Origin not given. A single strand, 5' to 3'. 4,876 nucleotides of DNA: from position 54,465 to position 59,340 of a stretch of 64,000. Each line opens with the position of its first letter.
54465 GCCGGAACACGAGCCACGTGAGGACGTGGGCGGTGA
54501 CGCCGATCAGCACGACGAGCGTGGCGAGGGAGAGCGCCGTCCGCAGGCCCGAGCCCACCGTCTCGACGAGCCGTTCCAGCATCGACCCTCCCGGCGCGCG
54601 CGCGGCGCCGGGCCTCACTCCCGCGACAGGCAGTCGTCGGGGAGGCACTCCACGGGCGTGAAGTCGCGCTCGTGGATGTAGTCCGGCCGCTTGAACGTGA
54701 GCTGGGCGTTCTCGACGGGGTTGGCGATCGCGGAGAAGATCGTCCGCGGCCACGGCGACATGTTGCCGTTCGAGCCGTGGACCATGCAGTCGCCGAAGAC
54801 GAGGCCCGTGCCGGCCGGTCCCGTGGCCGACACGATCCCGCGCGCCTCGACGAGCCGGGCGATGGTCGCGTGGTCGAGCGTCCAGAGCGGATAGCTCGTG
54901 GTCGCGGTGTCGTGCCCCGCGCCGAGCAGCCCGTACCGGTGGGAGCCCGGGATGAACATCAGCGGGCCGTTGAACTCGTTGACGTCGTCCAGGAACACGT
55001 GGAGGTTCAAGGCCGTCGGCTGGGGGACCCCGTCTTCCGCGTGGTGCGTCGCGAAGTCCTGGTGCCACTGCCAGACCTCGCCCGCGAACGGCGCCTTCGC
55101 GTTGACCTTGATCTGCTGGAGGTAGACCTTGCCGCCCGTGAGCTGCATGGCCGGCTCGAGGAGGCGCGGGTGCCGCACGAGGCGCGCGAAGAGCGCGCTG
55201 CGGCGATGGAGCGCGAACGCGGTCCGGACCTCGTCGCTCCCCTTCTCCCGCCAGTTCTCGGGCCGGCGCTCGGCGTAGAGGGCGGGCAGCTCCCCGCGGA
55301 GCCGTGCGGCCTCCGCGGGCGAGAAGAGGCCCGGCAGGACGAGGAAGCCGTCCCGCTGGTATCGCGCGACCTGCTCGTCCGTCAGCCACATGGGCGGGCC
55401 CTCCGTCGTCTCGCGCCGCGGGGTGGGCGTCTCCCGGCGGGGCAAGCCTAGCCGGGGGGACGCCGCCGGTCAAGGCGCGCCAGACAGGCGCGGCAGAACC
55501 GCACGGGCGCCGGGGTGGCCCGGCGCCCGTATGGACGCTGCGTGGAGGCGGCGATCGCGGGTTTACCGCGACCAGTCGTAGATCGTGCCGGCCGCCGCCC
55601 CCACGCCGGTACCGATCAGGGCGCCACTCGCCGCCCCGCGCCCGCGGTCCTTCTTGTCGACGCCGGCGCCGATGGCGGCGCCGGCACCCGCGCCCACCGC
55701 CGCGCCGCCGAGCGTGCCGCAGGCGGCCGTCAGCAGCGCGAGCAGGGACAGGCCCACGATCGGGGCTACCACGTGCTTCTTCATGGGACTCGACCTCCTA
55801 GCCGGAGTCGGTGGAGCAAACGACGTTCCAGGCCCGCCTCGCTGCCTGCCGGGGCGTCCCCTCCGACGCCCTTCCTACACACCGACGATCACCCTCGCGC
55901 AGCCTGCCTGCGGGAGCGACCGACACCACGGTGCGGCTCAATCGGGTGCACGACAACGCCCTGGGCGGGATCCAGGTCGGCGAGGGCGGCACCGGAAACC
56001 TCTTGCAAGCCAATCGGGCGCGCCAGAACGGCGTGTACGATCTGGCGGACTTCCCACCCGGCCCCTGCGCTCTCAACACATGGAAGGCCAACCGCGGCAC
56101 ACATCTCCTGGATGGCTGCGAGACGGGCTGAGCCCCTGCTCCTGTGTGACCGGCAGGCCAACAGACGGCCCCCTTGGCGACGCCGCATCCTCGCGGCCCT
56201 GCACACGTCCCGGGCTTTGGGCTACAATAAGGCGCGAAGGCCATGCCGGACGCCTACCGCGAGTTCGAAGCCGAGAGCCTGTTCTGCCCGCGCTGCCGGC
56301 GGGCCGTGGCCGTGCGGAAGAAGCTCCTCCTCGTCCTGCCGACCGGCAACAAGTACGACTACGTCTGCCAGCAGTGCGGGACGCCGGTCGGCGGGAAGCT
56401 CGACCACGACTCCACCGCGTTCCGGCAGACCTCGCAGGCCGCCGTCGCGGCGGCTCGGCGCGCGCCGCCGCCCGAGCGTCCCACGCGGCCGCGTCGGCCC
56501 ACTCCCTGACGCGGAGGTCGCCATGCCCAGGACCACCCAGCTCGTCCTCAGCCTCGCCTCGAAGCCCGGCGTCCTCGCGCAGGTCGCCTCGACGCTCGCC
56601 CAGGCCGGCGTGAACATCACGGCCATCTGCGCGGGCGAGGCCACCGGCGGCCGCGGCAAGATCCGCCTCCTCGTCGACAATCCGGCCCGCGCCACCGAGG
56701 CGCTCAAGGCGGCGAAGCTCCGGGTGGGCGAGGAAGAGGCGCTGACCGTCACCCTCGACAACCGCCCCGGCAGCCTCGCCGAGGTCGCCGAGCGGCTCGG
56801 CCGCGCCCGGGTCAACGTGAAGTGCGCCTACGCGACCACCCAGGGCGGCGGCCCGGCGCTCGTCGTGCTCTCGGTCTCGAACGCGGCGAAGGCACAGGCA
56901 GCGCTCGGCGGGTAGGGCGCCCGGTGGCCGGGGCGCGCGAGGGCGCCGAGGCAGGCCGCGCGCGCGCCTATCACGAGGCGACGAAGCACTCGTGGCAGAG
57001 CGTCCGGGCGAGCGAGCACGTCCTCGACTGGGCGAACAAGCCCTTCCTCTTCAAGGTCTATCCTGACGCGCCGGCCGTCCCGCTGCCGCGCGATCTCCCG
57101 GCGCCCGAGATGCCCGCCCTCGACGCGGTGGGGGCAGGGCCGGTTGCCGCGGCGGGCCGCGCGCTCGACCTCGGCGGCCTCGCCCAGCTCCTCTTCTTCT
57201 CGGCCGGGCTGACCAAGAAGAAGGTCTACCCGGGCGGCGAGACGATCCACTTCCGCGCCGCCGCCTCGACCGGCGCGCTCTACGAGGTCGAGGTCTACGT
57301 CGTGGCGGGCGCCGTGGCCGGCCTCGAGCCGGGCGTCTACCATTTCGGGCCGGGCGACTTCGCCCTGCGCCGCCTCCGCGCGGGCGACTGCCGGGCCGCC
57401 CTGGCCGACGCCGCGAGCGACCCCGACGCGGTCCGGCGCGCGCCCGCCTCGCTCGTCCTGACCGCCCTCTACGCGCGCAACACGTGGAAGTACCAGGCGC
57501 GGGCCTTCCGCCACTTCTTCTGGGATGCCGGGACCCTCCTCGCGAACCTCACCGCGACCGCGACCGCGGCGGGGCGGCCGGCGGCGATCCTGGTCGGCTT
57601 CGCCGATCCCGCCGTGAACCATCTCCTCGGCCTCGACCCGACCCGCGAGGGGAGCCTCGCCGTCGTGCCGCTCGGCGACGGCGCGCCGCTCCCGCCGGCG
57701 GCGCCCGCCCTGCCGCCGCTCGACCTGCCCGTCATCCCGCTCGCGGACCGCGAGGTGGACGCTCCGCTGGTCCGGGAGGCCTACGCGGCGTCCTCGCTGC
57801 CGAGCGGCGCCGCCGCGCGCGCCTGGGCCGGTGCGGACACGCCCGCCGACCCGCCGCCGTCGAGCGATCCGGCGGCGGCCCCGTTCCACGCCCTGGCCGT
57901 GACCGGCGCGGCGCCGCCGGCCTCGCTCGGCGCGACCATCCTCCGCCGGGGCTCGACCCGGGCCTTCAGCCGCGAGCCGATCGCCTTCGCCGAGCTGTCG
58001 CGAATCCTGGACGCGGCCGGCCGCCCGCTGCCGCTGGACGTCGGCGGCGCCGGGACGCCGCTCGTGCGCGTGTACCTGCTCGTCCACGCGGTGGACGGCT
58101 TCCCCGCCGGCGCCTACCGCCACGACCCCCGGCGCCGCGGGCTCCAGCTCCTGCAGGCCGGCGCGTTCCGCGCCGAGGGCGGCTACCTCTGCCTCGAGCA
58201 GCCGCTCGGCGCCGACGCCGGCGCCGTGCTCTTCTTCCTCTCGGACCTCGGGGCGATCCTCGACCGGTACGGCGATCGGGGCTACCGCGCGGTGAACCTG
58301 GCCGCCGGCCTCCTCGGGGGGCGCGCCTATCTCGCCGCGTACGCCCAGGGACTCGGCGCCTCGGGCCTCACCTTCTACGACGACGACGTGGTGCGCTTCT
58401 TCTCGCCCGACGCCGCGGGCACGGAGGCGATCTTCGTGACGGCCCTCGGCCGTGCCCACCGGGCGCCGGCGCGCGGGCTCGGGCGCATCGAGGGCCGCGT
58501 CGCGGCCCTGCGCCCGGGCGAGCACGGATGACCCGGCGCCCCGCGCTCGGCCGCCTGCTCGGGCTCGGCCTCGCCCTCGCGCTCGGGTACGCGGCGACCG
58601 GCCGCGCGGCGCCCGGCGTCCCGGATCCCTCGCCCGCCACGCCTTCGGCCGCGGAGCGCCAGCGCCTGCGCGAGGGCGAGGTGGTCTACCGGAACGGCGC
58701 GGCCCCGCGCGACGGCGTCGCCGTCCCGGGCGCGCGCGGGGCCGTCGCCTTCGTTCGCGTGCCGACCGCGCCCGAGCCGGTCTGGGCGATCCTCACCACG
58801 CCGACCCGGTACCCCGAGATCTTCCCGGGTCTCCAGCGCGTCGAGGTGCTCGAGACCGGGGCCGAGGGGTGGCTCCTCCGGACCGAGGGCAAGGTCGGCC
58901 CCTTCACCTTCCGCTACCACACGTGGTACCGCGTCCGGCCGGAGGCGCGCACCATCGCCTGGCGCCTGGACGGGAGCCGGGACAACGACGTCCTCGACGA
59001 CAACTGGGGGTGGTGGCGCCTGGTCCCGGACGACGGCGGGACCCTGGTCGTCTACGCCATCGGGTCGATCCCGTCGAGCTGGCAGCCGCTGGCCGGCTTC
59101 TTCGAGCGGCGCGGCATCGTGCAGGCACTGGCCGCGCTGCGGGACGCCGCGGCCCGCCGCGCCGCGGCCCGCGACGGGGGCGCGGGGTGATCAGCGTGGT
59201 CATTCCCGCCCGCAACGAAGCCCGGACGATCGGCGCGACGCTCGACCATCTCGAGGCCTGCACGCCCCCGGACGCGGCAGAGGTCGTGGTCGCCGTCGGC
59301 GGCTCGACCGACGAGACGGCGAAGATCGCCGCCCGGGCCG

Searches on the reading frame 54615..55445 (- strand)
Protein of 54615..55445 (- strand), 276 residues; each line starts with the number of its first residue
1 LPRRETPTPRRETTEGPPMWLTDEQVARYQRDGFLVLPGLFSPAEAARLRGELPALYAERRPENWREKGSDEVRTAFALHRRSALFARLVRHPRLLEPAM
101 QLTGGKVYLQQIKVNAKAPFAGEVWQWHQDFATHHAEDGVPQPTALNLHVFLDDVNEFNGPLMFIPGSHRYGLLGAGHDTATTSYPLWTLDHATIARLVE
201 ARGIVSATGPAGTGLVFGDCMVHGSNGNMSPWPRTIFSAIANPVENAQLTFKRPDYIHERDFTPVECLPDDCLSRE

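Call 87: search_protein_families(library=pfam, proteins=[window:54615-55445:-], max_evalue=0.0001)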
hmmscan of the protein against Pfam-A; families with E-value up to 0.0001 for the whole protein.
window:54615-55445:- (276 aa): 1 family
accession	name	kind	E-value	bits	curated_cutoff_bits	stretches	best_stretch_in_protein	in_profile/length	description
PF05721.19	PhyH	-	7.7e-34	118.3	22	1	29-235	1-212/213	Phytanoyl-CoA dioxygenase (PhyH)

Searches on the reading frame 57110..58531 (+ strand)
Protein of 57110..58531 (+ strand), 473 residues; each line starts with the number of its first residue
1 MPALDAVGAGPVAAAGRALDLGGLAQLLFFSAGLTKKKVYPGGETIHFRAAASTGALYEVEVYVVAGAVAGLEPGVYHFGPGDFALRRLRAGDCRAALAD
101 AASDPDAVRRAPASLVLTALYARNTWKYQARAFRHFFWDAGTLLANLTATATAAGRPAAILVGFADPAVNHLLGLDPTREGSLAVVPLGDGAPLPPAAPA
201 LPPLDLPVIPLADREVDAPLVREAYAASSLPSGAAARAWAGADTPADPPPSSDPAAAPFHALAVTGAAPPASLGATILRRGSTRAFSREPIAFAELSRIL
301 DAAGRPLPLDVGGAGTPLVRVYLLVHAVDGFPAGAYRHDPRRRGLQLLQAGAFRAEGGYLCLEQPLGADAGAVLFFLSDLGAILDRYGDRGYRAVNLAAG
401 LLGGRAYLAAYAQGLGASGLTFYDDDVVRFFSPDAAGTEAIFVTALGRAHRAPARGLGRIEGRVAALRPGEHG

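Call 87: search_protein_families(library=pfam, proteins=[window:57110-58531:+], max_evalue=0.0001)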
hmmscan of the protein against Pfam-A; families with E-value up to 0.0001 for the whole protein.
window:57110-58531:+ (473 aa): 1 family
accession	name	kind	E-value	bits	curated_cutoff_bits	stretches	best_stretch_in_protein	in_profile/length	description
PF00881.29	Nitroreductase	-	1.2e-21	78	23.5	2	277-429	1-149/167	Nitroreductase family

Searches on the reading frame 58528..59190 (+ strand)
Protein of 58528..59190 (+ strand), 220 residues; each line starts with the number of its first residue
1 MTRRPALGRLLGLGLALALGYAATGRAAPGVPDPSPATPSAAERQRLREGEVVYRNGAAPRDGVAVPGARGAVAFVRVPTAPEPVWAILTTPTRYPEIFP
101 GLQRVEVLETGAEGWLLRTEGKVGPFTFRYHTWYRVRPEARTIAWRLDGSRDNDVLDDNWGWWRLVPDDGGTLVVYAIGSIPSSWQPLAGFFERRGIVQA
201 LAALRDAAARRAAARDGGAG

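Call 87: search_protein_families(library=pfam, proteins=[window:58528-59190:+], max_evalue=0.0001)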
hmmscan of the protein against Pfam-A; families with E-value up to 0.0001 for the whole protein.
window:58528-59190:+ (220 aa): 2 families
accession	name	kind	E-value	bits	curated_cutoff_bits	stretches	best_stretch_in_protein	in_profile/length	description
PF10604.15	Polyketide_cyc2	-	5e-11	43.5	27.4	1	76-214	8-139/142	Polyketide cyclase / dehydrase and lipid transport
PF03364.25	Polyketide_cyc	-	4.7e-09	37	23.4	1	78-203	1-124/126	Polyketide cyclase / dehydrase and lipid transport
